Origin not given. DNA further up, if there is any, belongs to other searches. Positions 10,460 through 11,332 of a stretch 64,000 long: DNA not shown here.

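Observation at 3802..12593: Rare-ketose catabolic locus that pairs a free-sugar 3-epimerase with a PHI-type SIS isomerase and an FGGY kinase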

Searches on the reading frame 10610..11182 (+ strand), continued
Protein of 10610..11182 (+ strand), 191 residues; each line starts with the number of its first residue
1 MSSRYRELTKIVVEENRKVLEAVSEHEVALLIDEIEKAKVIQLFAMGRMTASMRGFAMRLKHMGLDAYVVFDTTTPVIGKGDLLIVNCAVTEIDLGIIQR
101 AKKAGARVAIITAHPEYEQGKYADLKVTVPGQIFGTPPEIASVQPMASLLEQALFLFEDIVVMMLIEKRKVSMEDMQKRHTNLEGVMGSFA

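Call 32: search_protein_families(library=ncbifam, proteins=[L016:10603-11073:+, L016:7643-8509:+, L016:6551-7525:+, L016:15832-17424:+, L001:10589-11062:+, L001:15698-16612:+, L002:9130-9954:+, L002:7086-8033:-, L002:8075-8731:-], max_evalue=0.00001)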
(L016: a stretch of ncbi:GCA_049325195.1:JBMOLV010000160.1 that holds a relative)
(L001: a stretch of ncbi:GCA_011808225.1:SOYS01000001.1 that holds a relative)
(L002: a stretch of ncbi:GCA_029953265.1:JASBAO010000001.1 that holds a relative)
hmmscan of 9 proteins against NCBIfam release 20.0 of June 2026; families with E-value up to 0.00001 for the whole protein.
L016:10603-11073:+ (156 aa): 1 family
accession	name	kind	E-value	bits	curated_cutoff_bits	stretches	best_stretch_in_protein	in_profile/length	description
TIGR03081.1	metmalonyl_epim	equivalog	9.4e-11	42.4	114.95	1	9-118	5-101/129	methylmalonyl-CoA epimerase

L016:7643-8509:+ (288 aa): 6 families
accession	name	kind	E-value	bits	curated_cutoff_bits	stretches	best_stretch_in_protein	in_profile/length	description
NF051856.1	PsicseEpim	equivalog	5.3e-108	361.2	300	1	4-283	3-284/287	D-psicose 3-epimerase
NF041099.2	keto_glucon_epim_IolO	equivalog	9.3e-31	107.1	300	1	23-246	27-245/269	5-keto-L-gluconate epimerase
TIGR03234.1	OH-pyruv-isom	equivalog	6.2e-11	42.1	353.45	1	134-246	124-239/254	hydroxypyruvate isomerase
NF009689.0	PRK13210.1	subfamily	1.2e-08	34.4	200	1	25-259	25-268/286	L-ribulose-5-phosphate 3-epimerase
NF009688.0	PRK13209.1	subfamily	1.5e-08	34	317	1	21-247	25-254/286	L-ribulose-5-phosphate 3-epimerase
NF043033.1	OxoTetrIsom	equivalog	6.8e-08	32.6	325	1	132-243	119-233/251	2-oxo-tetronate isomerase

L016:6551-7525:+ (324 aa): 8 families
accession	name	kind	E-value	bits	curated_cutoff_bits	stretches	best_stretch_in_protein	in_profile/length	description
TIGR02631.1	xylA_Arthro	equivalog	3.4e-17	62.5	447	1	75-285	87-302/382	xylose isomerase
TIGR02635.1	RhaI_grampos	equivalog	1.2e-15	57.4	531.35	1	66-283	79-293/378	L-rhamnose isomerase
NF041099.2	keto_glucon_epim_IolO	equivalog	2.6e-12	46.6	300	1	23-290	19-267/269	5-keto-L-gluconate epimerase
TIGR02629.1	L_rham_iso_rhiz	equivalog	9.7e-11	41.2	646.75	1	67-245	116-289/412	L-rhamnose catabolism isomerase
NF007360.0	PRK09856.1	equivalog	1.3e-06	28.1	305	1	20-266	7-245/276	fructoselysine 3-epimerase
NF003998.0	PRK05474.1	subfamily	1.4e-06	27.4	459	1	78-244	143-315/439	xylose isomerase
NF051856.1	PsicseEpim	equivalog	2.3e-06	27.6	300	1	89-269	73-245/287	D-psicose 3-epimerase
TIGR02630.1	xylose_isom_A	equivalog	4.3e-06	25.9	533.25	1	77-210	140-278/435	xylose isomerase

L016:15832-17424:+ (530 aa): 11 families
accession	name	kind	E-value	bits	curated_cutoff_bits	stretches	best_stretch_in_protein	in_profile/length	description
TIGR01312.1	XylB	equivalog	1.9e-86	290.5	380.25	2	10-254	1-247/481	xylulokinase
NF011601.0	PRK15027.1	equivalog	3.1e-49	167.7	912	2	9-253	2-243/484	xylulokinase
TIGR01314.1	gntK_FGGY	equivalog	3.3e-35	121.6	648.55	2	10-215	3-209/505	gluconokinase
TIGR01311.1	glycerol_kin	equivalog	1.3e-22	79.8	590.35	2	10-225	4-228/496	glycerol kinase GlpK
TIGR02628.1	fuculo_kin_coli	equivalog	4.8e-22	78.5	470.9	2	140-252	136-248/465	L-fuculokinase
NF008187.0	PRK10939.1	equivalog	8e-21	74.2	528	1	138-252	138-253/521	autoinducer-2 kinase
TIGR01315.1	5C_CHO_kinase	subfamily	1.4e-16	60.3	408.7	1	372-486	375-494/541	FGGY family pentulose kinase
NF000756.0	PRK00047.1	subfamily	2.8e-14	52.3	498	1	11-250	9-253/502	glycerol kinase GlpK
NF003154.0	PRK04123.1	equivalog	5.4e-10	38.6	428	1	374-505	379-515/554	ribulokinase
TIGR01234.1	L-ribulokinase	equivalog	8e-07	28.2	583.25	0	375-485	373-486/536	ribulokinase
TIGR02627.1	rhamnulo_kin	equivalog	1.2e-06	27.3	527.95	1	137-222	129-212/454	rhamnulokinase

L001:10589-11062:+ (157 aa): 1 family
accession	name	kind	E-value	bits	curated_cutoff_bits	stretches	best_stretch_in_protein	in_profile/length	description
TIGR03081.1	metmalonyl_epim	equivalog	6.5e-10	39.7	114.95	1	8-123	4-110/129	methylmalonyl-CoA epimerase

L001:15698-16612:+ (304 aa): 13 families
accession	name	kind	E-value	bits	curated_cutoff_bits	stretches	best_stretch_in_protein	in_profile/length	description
NF007108.0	PRK09557.1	equivalog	1.8e-143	477.4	443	1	1-299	2-299/303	fructokinase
NF009835.0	PRK13310.1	equivalog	9.8e-77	258.2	380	1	1-299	1-299/303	N-acetylglucosamine kinase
NF009836.0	PRK13311.1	equivalog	2.2e-46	158.2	551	1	1-244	1-244/256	N-acetyl-D-glucosamine kinase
TIGR00744.1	ROK_glcA_fam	subfamily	2.3e-41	142.1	260.35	1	3-299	1-307/318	ROK family glucokinase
NF007251.0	PRK09698.1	equivalog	2.3e-39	135.4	253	1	2-299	8-295/304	allose kinase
NF003461.0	PRK05082.1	subfamily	3.4e-29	102.1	283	1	3-299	4-285/291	N-acetylmannosamine kinase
NF047821.1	NactlManKinNanK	equivalog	3.1e-26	92.6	450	1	2-299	3-285/288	N-acetylmannosamine kinase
NF045551.1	GK_Pyrobac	equivalog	1.8e-24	86.6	500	1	2-299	2-279/294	ATP-dependent glucokinase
NF047937.1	TransRegNagC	equivalog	2.5e-18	66.5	650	1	39-261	122-343/399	DNA-binding transcriptional regulator NagC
NF042998.1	bglucokin_BglK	equivalog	7.2e-16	58.3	550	1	6-297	7-282/291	beta-glucoside kinase BglK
NF045942.1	PolPhglucPhase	equivalog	1.9e-15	57.3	250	1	3-144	3-145/242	polyphosphate--glucose phosphotransferase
NF049930.1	TransRegMlc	equivalog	3.8e-12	46.2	530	1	42-271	131-360/405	sugar metabolism global transcriptional regulator Mlc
NF045550.1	FrctkaseScrK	equivalog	6.7e-06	25.7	400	0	5-259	8-241/293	fructokinase ScrK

L002:9130-9954:+ (274 aa): 7 families
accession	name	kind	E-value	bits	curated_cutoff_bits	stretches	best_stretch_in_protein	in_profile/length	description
NF051856.1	PsicseEpim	equivalog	1.8e-33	116.6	300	1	63-237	71-244/287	D-psicose 3-epimerase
NF041099.2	keto_glucon_epim_IolO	equivalog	3.9e-33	114.9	300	1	43-244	51-251/269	5-keto-L-gluconate epimerase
NF009688.0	PRK13209.1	subfamily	2.6e-13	49.6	317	1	70-239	90-255/286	L-ribulose-5-phosphate 3-epimerase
TIGR03234.1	OH-pyruv-isom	equivalog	1.7e-12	47.2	353.45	1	9-238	9-240/254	hydroxypyruvate isomerase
TIGR00542.1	hxl6Piso_put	equivalog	8.5e-10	38.4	272.15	1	70-238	85-249/279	L-ribulose-5-phosphate 3-epimerase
NF043033.1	OxoTetrIsom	equivalog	4.1e-07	30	325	1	111-236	107-235/251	2-oxo-tetronate isomerase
NF009689.0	PRK13210.1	subfamily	2.1e-06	27.1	200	1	91-238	103-256/286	L-ribulose-5-phosphate 3-epimerase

L002:7086-8033:- (315 aa): 22 families
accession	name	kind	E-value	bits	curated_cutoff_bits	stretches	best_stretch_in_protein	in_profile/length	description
TIGR04382.1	myo_inos_iolC_N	equivalog_domain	8.5e-36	123.8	300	1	4-294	2-295/309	5-dehydro-2-deoxygluconokinase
TIGR02152.1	D_ribokin_bact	equivalog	4.8e-28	98.4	299.65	1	7-290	2-282/298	ribokinase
NF049991.1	TagKinase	equivalog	2.4e-23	82.4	420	1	50-289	50-296/321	tagatose kinase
NF007321.0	PRK09813.1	equivalog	6.2e-23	81.6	247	1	41-288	24-254/261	fructoselysine 6-kinase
NF008353.0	PRK11142.1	equivalog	7.2e-23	81.5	341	1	25-288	23-283/307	ribokinase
NF041134.1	R1P_kin_Thcocales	equivalog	1.7e-21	76.9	500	1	4-312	1-286/291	ADP-dependent ribose-1-phosphate kinase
NF053626.1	RibKinHalex1628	equivalog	4.3e-20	72.4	330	1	21-294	18-278/293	ATP-dependent ribose-1-phosphate kinase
NF006957.1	PRK09434.1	equivalog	1.5e-19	70.6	450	1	39-287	24-279/302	fructokinase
NF040938.1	KDG_KDGal_kin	equivalog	2e-17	63.3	400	1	28-303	17-298/305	bifunctional 2-dehydro-3-deoxygluconokinase/2-dehydro-3-deoxygalactonokinase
NF041332.1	KDG_KDGal_kin_Halo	equivalog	4.3e-17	62.5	440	1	25-286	17-289/320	bifunctional 2-dehydro-3-deoxygluconokinase/2-dehydro-3-deoxygalactonokinase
TIGR03168.1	1-PFK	subfamily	1.3e-15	57.1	216.4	1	54-292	48-285/305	hexose kinase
NF047869.1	myo_kin_aldol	exception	7.2e-14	51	600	1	3-144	6-144/586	bifunctional 5-dehydro-2-deoxygluconokinase/5-dehydro-2-deoxyphosphogluconate aldolase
TIGR03828.1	pfkB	equivalog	1.4e-13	50.6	292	1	55-293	49-286/305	1-phosphofructokinase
NF052444.1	DhDoxglucKinKdgK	equivalog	3.2e-13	49.8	400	1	57-289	45-290/303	2-dehydro-3-deoxygluconokinase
NF041320.1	pfkB_Halo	equivalog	9.2e-13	48.2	400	1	64-309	60-295/302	1-phosphofructokinase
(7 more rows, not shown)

L002:8075-8731:- (218 aa): 26 families (the best 25 are shown)
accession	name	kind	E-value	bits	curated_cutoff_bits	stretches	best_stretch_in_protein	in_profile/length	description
NF005984.0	PRK08087.1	subfamily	2.1e-77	259.7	264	1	15-215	9-210/215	L-fuculose-phosphate aldolase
TIGR01086.1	fucA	equivalog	7.9e-75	251.3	400.25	1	15-215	8-209/214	L-fuculose-phosphate aldolase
NF005302.0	PRK06833.1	equivalog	9.3e-53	178.8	264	1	13-216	7-212/214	L-fuculose-phosphate aldolase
NF053831.1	RU1PAldHalo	equivalog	2.7e-47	160.9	300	1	11-215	4-207/208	ribulose-1-phosphate aldolase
NF005123.0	PRK06557.1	subfamily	5.1e-40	137.5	251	1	13-215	13-221/223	L-ribulose-5-phosphate 4-epimerase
NF004527.0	PRK05874.1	equivalog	4.3e-32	111.4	308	1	13-202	8-201/218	L-fuculose-phosphate aldolase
NF006208.0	PRK08333.1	equivalog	7.7e-30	104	267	1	25-187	18-180/189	aldolase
NF043034.1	OxoTetrPhDc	equivalog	3.1e-28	99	250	1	11-206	4-203/205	3-oxo-tetronate 4-phosphate decarboxylase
NF006413.0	PRK08660.1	equivalog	3.5e-24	85.6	203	1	25-185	15-172/184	aldolase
NF040649.1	FucA_Meth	equivalog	4.9e-24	85.2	250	1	16-180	6-165/179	L-fuculose phosphate aldolase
TIGR03328.1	salvage_mtnB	equivalog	4.8e-18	65.3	137.05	1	16-110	1-98/194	methylthioribulose 1-phosphate dehydratase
NF006047.0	PRK08193.1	subfamily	6.6e-18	65.1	257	1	15-130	8-126/231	L-ribulose-5-phosphate 4-epimerase AraD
NF053537.1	DhpthDcsPhtC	equivalog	1.1e-17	64.2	200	1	15-210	3-214/232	3,4-dihydroxyphthalate decarboxylase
NF009003.0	PRK12348.1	subfamily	2.9e-17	63.1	331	1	15-117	7-112/228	L-ribulose-5-phosphate 4-epimerase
NF006672.0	PRK09220.1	equivalog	2.2e-16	59.8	226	1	14-110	13-111/209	methylthioribulose 1-phosphate dehydratase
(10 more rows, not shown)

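Call 33: search_solved_structures(query=L016:10603-11073:+, max_evalue=0.01)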
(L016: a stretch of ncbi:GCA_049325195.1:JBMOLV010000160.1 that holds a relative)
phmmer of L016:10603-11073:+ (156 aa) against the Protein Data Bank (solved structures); distinct sequences matched with E-value up to 0.01: 12.
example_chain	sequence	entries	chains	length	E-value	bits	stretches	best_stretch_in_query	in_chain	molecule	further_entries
3gm5_A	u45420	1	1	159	6.3e-18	68.2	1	6-143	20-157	Lactoylglutathione lyase and related lyases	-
1sqi_A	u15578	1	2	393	1.6e-06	31.1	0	41-116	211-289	4-hydroxyphenylpyruvic acid dioxygenase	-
3oa4_A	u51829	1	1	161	4.9e-06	29.5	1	49-119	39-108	glyoxalase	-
5ec3_A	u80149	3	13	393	7.9e-06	28.8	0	41-116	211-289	4-hydroxyphenylpyruvate dioxygenase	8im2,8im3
3isq_A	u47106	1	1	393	7.9e-06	28.8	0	41-116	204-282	4-hydroxyphenylpyruvate dioxygenase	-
6wf6_A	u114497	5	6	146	3.2e-05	26.9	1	11-151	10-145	Methylmalonyl-CoA epimerase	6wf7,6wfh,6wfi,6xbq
6xbv_A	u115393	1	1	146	3.6e-05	26.7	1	11-151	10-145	Methylmalonyl-CoA epimerase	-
6xbs_A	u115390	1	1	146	4.7e-05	26.3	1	11-151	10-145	Methylmalonyl-CoA epimerase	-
6xbt_A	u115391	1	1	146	6.7e-05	25.8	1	11-151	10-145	Methylmalonyl-CoA epimerase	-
6xbr_A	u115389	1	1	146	8.9e-05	25.4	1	12-151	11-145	Methylmalonyl-CoA epimerase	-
9lia_B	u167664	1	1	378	0.0033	20.3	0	41-116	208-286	4-hydroxyphenylpyruvate dioxygenase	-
8xtv_A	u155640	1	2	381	0.0034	20.3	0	41-116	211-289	4-hydroxyphenylpyruvate dioxygenase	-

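Call 41: find_related_loci(query=A2, collection=metagenome_contigs, flank=10000)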
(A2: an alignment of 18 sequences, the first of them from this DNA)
Query A2 (191 aa) in metagenome_contigs; peptide patterns used: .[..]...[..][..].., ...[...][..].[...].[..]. (x = any residue, [..] = any of these).
216 stretches matched a pattern; 119 encode a relative of the query (tblastn E <= 1e-3); the best 80 are kept; 80 distinct loci.
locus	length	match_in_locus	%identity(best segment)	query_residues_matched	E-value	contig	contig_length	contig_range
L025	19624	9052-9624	99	1-191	2e-126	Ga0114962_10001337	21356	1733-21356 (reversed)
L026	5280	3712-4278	94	3-191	4e-120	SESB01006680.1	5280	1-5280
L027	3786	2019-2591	91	1-191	4e-118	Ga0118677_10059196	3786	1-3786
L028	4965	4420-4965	91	1-182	2e-111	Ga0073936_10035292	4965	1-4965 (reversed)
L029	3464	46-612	83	3-191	3e-107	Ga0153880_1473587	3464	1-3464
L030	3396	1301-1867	83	3-191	3e-107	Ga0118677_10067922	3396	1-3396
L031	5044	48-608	83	5-191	2e-103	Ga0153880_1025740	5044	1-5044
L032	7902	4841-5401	83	5-191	2e-103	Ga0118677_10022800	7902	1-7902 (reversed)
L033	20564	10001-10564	78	4-191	1e-98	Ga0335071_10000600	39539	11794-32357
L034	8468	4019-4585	79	3-191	2e-98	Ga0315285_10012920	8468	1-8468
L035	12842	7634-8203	78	2-191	1e-97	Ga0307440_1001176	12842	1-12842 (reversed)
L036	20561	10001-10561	76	5-191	1e-97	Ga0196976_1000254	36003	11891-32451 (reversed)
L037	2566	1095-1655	78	5-191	4e-101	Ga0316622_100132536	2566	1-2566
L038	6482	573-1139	77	3-191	4e-97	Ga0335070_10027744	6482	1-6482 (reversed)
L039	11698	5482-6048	78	3-191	7e-97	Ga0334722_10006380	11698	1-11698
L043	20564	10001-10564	77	3-190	6e-96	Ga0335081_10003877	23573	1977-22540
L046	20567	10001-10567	76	3-191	5e-96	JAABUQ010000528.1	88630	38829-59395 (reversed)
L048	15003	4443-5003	78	5-191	3e-96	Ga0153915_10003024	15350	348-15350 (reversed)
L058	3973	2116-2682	74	3-191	2e-93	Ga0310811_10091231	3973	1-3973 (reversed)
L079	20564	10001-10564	65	4-191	3e-79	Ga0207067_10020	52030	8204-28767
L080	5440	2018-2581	65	4-191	3e-79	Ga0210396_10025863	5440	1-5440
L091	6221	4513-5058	63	4-185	5e-77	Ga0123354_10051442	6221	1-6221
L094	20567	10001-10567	62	3-191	2e-76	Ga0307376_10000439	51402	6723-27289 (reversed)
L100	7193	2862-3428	62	3-191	2e-75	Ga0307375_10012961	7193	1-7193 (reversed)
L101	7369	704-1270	61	3-191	3e-75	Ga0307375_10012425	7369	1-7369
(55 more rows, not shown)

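Call 45: search_dna_similar(query=window:10610-11182:+, collection=plasmids, mode=protein, max_rows=25)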
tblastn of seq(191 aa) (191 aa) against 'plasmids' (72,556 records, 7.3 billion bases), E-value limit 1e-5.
Records with a match: 361; places in all: 385; records where one place covers at least 80% of the query: 349.
Best place of each record, by identity: <60% 361.
By first word of the organism name: Enterococcus 151; Staphylococcus 64; Klebsiella 31; Pantoea 16; Priestia 11; Leuconostoc 10; Enterobacter 9; Rhodococcus 8; Salmonella 5; Peribacillus 4; and 32 more.
By predicted mobility (MOB-suite, as given by PLSDB): non-mobilizable 159; conjugative 120; mobilizable 82.
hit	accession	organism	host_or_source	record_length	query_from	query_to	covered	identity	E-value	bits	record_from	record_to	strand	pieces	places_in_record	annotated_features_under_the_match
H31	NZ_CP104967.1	Phyllobacterium sp. A18/5-2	Vicia costata,cell culture,root nodule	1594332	1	190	99%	37.8%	4e-29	119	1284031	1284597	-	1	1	none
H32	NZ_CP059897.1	Ciceribacter thiooxidans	mixed culture,soil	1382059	8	184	93%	39.8%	8e-29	119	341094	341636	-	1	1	none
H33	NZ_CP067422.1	Skermanella sp. TT6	Homo sapiens,single cell,skin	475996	1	184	96%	37.2%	1e-24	107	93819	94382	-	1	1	SIS domain-containing protein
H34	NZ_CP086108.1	Skermanella mucosa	single cell,crude oil contaminated ...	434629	1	184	96%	36.7%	2e-24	106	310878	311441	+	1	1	SIS domain-containing protein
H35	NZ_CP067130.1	Paracoccus seriniphilus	cell culture,washing water of Bugula ...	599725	1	190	99%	35.1%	4e-25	108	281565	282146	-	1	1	SIS domain-containing protein | glucose 1-dehydrogenase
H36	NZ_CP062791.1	Cytobacillus oceanisediminis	rhizosphere taken during the low tide ...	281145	12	184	91%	38.1%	5e-26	110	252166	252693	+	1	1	hxlB: 6-phospho-3-hexuloisomerase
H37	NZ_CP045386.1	Ruegeria sp. THAF33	pure culture,Surface of a polyethylene ...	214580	1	187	98%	35.1%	3e-25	108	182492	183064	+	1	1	SIS domain-containing protein | NAD(P)-dependent alcohol dehydrogenase | glucose 1-dehydrogenase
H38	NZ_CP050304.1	Rhizobium lusitanum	Oxytropis pumilio,cell culture,root ...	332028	7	184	93%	36.8%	4e-25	108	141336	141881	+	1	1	SIS domain-containing protein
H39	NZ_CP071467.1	Priestia megaterium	whole organism,Hypersaline environment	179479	12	184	91%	37.8%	1e-29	121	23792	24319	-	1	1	hxlB: 6-phospho-3-hexuloisomerase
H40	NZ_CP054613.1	Paenibacillus cellulosilyticus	cell culture,soil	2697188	15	184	89%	38.1%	5e-23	102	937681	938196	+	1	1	none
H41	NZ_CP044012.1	Sinorhizobium sp. BG8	Prosopis cineraria,pure bacterial ...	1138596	19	184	87%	39.1%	6e-25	107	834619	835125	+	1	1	none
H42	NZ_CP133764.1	Peribacillus sp. R9-11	sediment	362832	2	184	96%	34.7%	2e-26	112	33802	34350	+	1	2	hxlB: 6-phospho-3-hexuloisomerase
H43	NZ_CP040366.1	Priestia flexa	ocean sediment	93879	12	184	91%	36.4%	9e-25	107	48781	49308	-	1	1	hxlB: 6-phospho-3-hexuloisomerase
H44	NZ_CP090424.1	Stenotrophomonas maltophilia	bateria,From China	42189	8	184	93%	35.3%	2e-8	119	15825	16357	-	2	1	record has no annotation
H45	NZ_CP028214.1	Bacillus subtilis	cell culture,kimchi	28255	12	184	91%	35.8%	1e-26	112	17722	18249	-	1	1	hxlB: 6-phospho-3-hexuloisomerase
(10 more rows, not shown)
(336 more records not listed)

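Call 48: search_protein_families(library=pfam, proteins=[L043:9344-9916:+, L043:7100-9043:+, L043:5915-6928:+, L046:10674-11711:+, L046:11044-12882:+, L048:2412-4301:+, L079:8833-9639:+, L079:7773-8474:+, L094:11137-11811:+, L100:1897-2739:+], max_evalue=0.00001)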
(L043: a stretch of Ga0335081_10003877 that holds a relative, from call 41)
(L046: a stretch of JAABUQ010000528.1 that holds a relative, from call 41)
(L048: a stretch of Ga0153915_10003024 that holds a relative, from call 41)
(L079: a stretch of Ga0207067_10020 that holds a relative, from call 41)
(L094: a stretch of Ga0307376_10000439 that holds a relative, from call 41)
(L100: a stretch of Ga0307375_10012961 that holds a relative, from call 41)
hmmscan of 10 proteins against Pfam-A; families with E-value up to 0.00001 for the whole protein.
L043:9344-9916:+ (190 aa): 0 families

L043:7100-9043:+ (647 aa): 0 families

L043:5915-6928:+ (337 aa): 6 families
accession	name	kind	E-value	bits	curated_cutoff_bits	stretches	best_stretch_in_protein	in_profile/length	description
PF00069.31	Pkinase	-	1.1e-50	172.9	31.7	1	21-263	5-251/263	Protein kinase domain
PF07714.23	PK_Tyr_Ser-Thr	-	3.1e-32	112.3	23.1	1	21-271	5-255/258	Protein tyrosine and serine/threonine kinase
PF03109.22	ABC1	-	2e-07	30.8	22.9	1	88-164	142-217/244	ABC1 atypical kinase-like domain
PF14531.12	Kinase-like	-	3e-07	30.4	25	0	105-223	136-257/289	Kinase-like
PF01636.29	APH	-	5.8e-07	30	23.2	0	116-162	149-198/239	Phosphotransferase enzyme family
PF17667.7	Pkinase_fungal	-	2.6e-06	26.9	24.1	1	123-199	295-375/387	Fungal protein kinase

L046:10674-11711:+ (345 aa): 2 families
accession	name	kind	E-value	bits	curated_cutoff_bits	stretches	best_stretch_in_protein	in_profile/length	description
PF13676.11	TIR_2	-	4.8e-20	72.7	28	1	11-122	1-107/122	TIR domain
PF01582.25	TIR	-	3.3e-08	34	21.3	1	16-105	11-96/179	TIR domain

L046:11044-12882:+ (612 aa): 9 families
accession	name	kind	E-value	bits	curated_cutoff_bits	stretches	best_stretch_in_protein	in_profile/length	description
PF13424.12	TPR_12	-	5.7e-43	145.4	30.1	3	468-536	6-74/77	Tetratricopeptide repeat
PF13374.12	TPR_10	-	2.3e-37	126.4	27.5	2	506-547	1-42/42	Tetratricopeptide repeat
PF24885.1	TPR_NPHP3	-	4.6e-25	88.8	100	2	482-546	116-180/239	Nephrocystin-3 TPR domain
PF25000.1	DUF7779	-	1.9e-15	57.3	27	1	302-411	4-92/95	Domain of unknown function (DUF7779)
PF00515.34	TPR_1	-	7.5e-12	45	27.8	1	508-536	2-30/34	Tetratricopeptide repeat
PF07719.23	TPR_2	-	1.3e-11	44.1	27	0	508-536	2-30/34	Tetratricopeptide repeat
PF13176.12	TPR_7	-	2.9e-10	39.8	27.9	0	509-536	1-28/36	Tetratricopeptide repeat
PF13181.12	TPR_8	-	4.8e-08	33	25.7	0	507-535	1-29/34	Tetratricopeptide repeat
PF13432.12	TPR_16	-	4.1e-06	27.6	32.7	0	476-537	8-61/65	Tetratricopeptide repeat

L048:2412-4301:+ (629 aa): 1 family
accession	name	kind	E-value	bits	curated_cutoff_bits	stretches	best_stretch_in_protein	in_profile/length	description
PF00248.27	Aldo_ket_red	-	1.3e-70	238.2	24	1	310-612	2-290/291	Aldo/keto reductase family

L079:8833-9639:+ (268 aa): 1 family
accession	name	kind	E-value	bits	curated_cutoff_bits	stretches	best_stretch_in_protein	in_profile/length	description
PF00528.27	BPD_transp_1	-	8.9e-18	65.1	26.4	1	85-257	7-178/184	Binding-protein-dependent transport system inner membrane component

L079:7773-8474:+ (233 aa): 1 family
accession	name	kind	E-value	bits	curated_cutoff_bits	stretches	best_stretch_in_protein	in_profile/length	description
PF00528.27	BPD_transp_1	-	4.5e-09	36.7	26.4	1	32-209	22-163/184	Binding-protein-dependent transport system inner membrane component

L094:11137-11811:+ (224 aa): 0 families

L100:1897-2739:+ (280 aa): 0 families
